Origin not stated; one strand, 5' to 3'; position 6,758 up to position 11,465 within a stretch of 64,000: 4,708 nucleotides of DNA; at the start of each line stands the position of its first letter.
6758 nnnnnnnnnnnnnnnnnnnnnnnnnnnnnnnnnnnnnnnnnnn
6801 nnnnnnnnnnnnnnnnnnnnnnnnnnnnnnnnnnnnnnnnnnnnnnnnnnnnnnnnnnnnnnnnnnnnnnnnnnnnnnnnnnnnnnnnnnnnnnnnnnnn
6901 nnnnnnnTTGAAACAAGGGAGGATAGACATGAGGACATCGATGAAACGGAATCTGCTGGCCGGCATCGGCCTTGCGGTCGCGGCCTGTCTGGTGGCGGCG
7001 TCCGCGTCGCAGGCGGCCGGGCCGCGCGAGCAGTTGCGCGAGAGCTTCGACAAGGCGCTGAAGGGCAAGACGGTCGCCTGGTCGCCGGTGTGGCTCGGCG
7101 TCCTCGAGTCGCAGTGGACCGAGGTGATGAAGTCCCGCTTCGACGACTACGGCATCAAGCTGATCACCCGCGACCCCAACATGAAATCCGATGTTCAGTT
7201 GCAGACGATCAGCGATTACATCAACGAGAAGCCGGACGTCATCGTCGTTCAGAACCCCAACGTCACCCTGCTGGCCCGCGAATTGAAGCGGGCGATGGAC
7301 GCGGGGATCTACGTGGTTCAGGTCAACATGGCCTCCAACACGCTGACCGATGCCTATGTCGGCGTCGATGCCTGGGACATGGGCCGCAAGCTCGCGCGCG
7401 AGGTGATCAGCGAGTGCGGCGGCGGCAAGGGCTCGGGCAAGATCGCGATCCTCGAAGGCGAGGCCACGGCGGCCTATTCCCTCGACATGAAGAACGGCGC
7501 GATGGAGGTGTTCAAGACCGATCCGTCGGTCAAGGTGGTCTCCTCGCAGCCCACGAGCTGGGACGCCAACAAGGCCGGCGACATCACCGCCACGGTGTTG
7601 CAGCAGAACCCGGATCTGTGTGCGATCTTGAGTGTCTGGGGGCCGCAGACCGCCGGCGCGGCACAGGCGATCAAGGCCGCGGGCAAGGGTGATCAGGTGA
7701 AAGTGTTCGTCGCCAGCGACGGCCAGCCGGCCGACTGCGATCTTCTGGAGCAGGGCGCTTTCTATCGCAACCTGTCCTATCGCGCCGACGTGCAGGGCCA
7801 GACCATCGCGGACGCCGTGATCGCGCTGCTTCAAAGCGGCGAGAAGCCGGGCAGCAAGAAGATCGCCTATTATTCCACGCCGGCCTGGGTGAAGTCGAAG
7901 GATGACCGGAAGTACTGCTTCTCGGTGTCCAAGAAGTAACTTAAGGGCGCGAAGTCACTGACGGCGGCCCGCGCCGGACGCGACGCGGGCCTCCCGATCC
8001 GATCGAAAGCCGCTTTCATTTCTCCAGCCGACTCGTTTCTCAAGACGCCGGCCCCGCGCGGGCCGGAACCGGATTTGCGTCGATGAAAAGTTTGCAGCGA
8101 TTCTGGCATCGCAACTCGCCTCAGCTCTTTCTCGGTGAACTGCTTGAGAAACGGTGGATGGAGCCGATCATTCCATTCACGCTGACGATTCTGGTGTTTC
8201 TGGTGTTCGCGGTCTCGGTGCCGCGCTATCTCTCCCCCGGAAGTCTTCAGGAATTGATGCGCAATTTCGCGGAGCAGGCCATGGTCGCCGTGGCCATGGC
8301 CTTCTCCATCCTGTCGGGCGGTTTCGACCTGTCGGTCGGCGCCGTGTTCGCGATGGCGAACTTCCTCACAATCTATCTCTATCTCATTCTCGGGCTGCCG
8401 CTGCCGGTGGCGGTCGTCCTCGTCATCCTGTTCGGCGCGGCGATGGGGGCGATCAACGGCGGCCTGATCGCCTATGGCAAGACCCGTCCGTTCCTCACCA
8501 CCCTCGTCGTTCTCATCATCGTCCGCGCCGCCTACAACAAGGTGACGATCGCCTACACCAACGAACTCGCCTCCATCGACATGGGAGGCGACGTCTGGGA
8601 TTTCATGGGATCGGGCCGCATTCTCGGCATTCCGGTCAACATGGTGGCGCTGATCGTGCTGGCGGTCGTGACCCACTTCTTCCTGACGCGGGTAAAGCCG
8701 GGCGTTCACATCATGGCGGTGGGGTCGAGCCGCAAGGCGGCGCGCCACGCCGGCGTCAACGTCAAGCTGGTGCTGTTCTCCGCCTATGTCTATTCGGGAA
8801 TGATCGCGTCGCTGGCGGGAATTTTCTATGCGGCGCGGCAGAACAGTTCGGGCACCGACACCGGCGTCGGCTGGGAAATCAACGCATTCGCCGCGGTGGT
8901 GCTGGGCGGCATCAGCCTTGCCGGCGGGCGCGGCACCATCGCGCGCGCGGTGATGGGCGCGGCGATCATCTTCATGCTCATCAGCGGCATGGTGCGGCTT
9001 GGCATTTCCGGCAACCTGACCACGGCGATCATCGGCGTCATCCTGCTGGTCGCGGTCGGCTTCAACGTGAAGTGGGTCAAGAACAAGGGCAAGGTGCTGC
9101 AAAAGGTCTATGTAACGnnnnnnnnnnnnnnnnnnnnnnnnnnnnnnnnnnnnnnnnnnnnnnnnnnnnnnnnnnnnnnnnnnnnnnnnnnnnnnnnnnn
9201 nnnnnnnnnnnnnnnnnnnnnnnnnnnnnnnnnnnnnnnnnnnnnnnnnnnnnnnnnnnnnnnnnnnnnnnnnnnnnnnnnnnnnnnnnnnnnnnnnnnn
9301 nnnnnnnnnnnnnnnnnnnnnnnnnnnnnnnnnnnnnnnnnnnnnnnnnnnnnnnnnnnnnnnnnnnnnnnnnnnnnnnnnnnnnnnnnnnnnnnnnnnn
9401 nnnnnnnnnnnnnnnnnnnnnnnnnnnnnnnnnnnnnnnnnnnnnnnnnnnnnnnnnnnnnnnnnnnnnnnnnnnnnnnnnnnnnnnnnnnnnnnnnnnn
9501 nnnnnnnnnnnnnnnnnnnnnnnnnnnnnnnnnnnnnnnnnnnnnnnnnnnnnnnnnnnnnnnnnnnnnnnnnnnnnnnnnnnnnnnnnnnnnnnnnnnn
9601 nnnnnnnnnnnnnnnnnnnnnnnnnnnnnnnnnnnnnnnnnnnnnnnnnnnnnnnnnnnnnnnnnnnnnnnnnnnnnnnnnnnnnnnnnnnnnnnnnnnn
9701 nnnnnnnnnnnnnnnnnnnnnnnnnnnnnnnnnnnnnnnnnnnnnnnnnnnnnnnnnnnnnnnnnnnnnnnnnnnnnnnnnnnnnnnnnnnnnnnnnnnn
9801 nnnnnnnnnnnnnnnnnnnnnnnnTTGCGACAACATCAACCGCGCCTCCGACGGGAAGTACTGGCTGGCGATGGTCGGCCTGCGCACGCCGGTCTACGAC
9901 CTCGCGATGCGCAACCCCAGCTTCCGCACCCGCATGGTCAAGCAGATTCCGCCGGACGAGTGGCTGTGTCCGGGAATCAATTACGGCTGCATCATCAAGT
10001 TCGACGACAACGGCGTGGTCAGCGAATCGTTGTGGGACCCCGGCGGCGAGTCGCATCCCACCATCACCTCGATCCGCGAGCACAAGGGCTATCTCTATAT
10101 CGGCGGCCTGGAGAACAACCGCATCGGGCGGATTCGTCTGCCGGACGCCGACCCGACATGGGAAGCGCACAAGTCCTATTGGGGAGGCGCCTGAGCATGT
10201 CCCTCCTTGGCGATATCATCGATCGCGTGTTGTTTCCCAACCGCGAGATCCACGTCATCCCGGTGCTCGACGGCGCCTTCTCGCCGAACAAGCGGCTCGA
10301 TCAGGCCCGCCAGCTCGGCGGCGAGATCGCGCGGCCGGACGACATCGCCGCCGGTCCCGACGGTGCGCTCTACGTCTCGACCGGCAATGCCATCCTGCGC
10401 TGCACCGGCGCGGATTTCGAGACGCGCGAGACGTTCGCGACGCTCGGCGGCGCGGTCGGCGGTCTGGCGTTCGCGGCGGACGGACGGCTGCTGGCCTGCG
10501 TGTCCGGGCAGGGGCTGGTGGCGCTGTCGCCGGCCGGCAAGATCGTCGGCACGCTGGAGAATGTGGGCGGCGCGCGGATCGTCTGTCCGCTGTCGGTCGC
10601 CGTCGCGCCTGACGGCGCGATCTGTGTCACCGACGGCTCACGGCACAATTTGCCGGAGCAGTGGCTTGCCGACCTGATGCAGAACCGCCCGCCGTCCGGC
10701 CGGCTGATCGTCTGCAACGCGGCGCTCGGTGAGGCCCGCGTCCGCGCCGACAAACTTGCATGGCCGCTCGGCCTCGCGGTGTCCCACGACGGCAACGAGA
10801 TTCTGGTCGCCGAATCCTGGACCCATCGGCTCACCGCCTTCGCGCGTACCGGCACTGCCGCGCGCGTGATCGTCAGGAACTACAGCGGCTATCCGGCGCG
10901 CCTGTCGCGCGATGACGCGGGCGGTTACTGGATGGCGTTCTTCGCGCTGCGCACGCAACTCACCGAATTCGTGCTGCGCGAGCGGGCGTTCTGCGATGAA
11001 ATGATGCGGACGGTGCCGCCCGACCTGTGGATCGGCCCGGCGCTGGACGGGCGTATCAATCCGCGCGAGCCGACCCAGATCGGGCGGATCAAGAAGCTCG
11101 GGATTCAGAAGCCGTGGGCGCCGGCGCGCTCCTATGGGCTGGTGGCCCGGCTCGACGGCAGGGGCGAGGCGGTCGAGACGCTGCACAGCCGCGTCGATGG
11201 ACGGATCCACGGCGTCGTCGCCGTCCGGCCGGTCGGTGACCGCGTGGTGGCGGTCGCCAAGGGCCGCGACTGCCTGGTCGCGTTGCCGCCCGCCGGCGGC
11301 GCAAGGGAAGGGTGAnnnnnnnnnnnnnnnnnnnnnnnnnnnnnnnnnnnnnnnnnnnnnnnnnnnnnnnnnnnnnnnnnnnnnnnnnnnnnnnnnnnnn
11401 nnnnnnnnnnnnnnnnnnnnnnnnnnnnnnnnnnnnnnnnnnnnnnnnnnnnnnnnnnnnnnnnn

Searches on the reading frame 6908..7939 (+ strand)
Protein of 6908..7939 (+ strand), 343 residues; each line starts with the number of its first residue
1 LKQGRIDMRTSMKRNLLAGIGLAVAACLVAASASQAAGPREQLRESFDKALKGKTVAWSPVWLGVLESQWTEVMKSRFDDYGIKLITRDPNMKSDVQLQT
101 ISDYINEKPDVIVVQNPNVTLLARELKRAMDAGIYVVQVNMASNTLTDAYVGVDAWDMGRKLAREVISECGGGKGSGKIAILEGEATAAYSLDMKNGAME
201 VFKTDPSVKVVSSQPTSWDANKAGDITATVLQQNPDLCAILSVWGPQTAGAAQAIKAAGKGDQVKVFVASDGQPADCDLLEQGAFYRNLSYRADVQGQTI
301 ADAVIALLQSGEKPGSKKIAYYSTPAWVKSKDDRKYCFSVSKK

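Call 6: search_protein_families(library=pfam, proteins=[window:6908-7939:+], max_evalue=0.001)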
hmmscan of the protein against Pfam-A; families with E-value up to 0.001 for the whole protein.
window:6908-7939:+ (343 aa): 2 families
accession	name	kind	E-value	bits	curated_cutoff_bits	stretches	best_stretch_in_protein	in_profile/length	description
PF13407.12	Peripla_BP_4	-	1.2e-45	156.6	35.1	1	68-312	14-257/258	Periplasmic binding protein domain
PF00532.27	Peripla_BP_1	-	0.00017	21.6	22.2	1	74-314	23-268/281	Periplasmic binding proteins and sugar binding domain of LacI family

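Call 38: search_protein_families(library=ncbifam, proteins=[window:6908-7939:+], max_evalue=0.00001)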
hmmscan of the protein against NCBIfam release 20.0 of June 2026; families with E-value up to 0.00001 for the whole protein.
window:6908-7939:+ (343 aa): 8 families
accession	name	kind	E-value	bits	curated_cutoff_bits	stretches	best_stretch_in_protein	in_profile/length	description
NF007254.0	PRK09701.1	equivalog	2.4e-28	99.2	335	1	93-289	67-268/311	D-allose transporter substrate-binding protein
NF041827.1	YtfQ_transport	equivalog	1.5e-14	53.7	510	1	70-319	43-296/320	galactofuranose ABC transporter, galactofuranose-binding protein YtfQ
TIGR02634.1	xylF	equivalog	6.2e-13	49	389.55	1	72-276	18-220/302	D-xylose ABC transporter substrate-binding protein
NF007936.0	PRK10653.1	equivalog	4.6e-10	39.3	337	1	75-299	49-268/295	ribose ABC transporter substrate-binding protein RbsB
NF007680.0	PRK10355.1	equivalog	1.3e-09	37.7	504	1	74-276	47-247/331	D-xylose ABC transporter substrate-binding protein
NF040907.2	ChvE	equivalog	1.7e-07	30.8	460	1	72-277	18-240/324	multiple monosaccharide ABC transporter substrate-binding protein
TIGR02637.1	RhaS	equivalog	2.4e-07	30.3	342.25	1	91-276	39-223/302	rhamnose ABC transporter substrate-binding protein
NF011937.0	PRK15408.1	equivalog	3e-07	29.7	384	1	89-264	64-240/340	autoinducer 2 ABC transporter substrate-binding protein LsrB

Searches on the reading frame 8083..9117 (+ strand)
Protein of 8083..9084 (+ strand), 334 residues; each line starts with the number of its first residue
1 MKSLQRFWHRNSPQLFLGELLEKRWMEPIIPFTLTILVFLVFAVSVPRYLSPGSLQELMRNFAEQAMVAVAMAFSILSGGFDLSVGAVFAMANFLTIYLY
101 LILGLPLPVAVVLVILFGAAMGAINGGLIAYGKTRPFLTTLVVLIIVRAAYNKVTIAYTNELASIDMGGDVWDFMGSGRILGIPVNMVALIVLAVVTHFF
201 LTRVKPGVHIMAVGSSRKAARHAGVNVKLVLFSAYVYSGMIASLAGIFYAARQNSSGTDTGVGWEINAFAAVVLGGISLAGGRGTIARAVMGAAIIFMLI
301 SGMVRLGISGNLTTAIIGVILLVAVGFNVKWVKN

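Call 16: search_solved_structures(query=window:8083-9084:+, max_evalue=0.01, show_alignments=1)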
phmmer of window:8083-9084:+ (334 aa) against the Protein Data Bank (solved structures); distinct sequences matched with E-value up to 0.01: 0.

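Call 74: predict_structure(alignment_id=A4)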
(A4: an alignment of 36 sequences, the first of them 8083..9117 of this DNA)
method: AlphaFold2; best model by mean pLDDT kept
length: 345 residues; sequences in the alignment: 36
mean_pLDDT: 77.7   pTM: 0.80
mean pLDDT of the five models: 77.7, 77.3, 72.7, 67.3, 64.6
residues with pLDDT >= 90: 62; 70-90: 190; 50-70: 73; < 50: 20
segments of 3 or more residues with pLDDT < 50: 212-215, 255-258, 338-345
pLDDT, mean of each block of 10 residues (from residue 1): 59 61 62 82 84 83 91 82 88 90 89 96 89 80 88 85 70 84 90 86 55 52 73 90 92 58 78 77 75 88 82 79 68 51 45
secondary structure, 60 per line:
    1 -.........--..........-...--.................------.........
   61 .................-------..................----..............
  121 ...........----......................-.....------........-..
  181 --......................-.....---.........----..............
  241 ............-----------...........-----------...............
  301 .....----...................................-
elements in order: H2-10 H13-22 H29-45 H52-77 H85-102 H107-131 H136-157 H159-163 H170-177 H185-204 H206-210 H214-222 H227-252 H264-274 H286-305 H310-344

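Call 76: fold_search(model_id=the predicted structure, library=pdb)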
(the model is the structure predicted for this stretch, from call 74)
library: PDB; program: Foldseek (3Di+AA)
matches with E <= 10: 217; with E <= 0.001: 0
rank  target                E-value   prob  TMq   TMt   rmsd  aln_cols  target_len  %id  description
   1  4g1u_A                4.6e-03  1.00  0.52  0.59   6.7       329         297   15  X-ray structure of the bacterial heme transporter HmuUV from Yersinia pestis (released 2012-12-19)
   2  5b58_A                1.0e-02  1.00  0.49  0.50   8.2       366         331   18  Inward-facing conformation of ABC heme importer BhuUV in complex with periplasmic heme binding protein BhuT from Burkh (released 2016-11-23)
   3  2qi9_A                1.2e-02  1.00  0.49  0.52   7.4       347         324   16  ABC-transporter BtuCD in complex with its periplasmic binding protein BtuF (released 2007-08-14)
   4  2nq2_A                2.1e-02  1.00  0.51  0.56   6.9       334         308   16  An inward-facing conformation of a putative metal-chelate type ABC transporter. (released 2007-01-02)
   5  1l7v_A                3.5e-02  1.00  0.53  0.56   6.8       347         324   15  Bacterial ABC Transporter Involved in B12 Uptake (released 2002-05-15)
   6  7lb8_B                3.8e-02  1.00  0.49  0.30   7.6       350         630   19  Structure of a ferrichrome importer FhuCDB from E. coli (released 2021-11-24)
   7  7kyp_P                4.3e-02  1.00  0.42  0.50   7.4       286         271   14  PsaBC from Streptococcus pneumoniae in complex with Fab (released 2021-08-25)
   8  7kyp_F                5.4e-02  1.00  0.46  0.53   6.9       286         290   14  PsaBC from Streptococcus pneumoniae in complex with Fab (released 2021-08-25)
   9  5b57_B                8.3e-02  0.99  0.49  0.51   7.6       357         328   16  Inward-facing conformation of ABC heme importer BhuUV from Burkholderia cenocepacia (released 2016-11-16)
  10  5b57_A                8.6e-02  0.99  0.46  0.47   8.2       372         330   16  Inward-facing conformation of ABC heme importer BhuUV from Burkholderia cenocepacia (released 2016-11-16)
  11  7kyp_N                9.8e-02  0.99  0.42  0.49   7.0       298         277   15  PsaBC from Streptococcus pneumoniae in complex with Fab (released 2021-08-25)
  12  9bfj                  1.4e-01  0.15  0.14  0.11  23.6       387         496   11  Cryo-EM structure of human CHT1 in the choline bound state (released 2024-11-06)
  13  9bfi                  1.4e-01  0.14  0.15  0.11  23.7       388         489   12  Cryo-EM structure of human CHT1 in the apo inward-open state (released 2024-11-06)
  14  7kyp_H                2.1e-01  0.97  0.41  0.48   7.2       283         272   12  PsaBC from Streptococcus pneumoniae in complex with Fab (released 2021-08-25)
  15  8czj_A                4.4e-01  0.13  0.15  0.17  21.8       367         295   13  A bacteria Zrt/Irt-like protein in the apo state (released 2023-02-22)
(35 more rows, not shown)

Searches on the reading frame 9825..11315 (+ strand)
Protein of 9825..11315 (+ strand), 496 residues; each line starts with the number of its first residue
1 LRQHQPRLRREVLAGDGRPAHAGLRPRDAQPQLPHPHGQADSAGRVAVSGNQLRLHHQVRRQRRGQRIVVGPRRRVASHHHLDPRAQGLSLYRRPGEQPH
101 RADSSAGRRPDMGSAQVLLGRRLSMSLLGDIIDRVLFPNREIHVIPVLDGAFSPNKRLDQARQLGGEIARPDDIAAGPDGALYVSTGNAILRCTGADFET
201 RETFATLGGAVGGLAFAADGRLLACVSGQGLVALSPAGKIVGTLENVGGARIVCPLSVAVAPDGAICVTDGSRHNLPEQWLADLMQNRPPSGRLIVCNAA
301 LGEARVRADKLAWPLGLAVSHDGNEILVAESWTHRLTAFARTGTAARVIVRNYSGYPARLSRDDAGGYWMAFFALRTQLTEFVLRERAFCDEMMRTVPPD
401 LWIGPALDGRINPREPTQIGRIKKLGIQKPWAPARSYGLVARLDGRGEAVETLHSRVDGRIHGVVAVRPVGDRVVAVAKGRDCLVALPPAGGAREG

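Call 6: search_protein_families(library=pfam, proteins=[window:9825-11315:+], max_evalue=0.001)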
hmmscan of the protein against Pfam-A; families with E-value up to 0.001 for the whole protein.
window:9825-11315:+ (496 aa): 4 families
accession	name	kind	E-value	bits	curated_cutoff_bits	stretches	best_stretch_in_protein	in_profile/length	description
PF01436.27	NHL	-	2.3e-12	46.7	20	1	311-339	1-28/28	NHL repeat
PF08450.18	SGL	-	1.5e-07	31.7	26.3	1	201-373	33-202/246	SMP-30/Gluconolactonase/LRE-like region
PF03088.22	Str_synth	-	2.2e-07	31.3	25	1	258-336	3-81/89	Strictosidine synthase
PF20067.5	SSL_N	-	3.2e-06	27.4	18.9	1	150-186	1-38/46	Strictosidine synthase-like, N-terminal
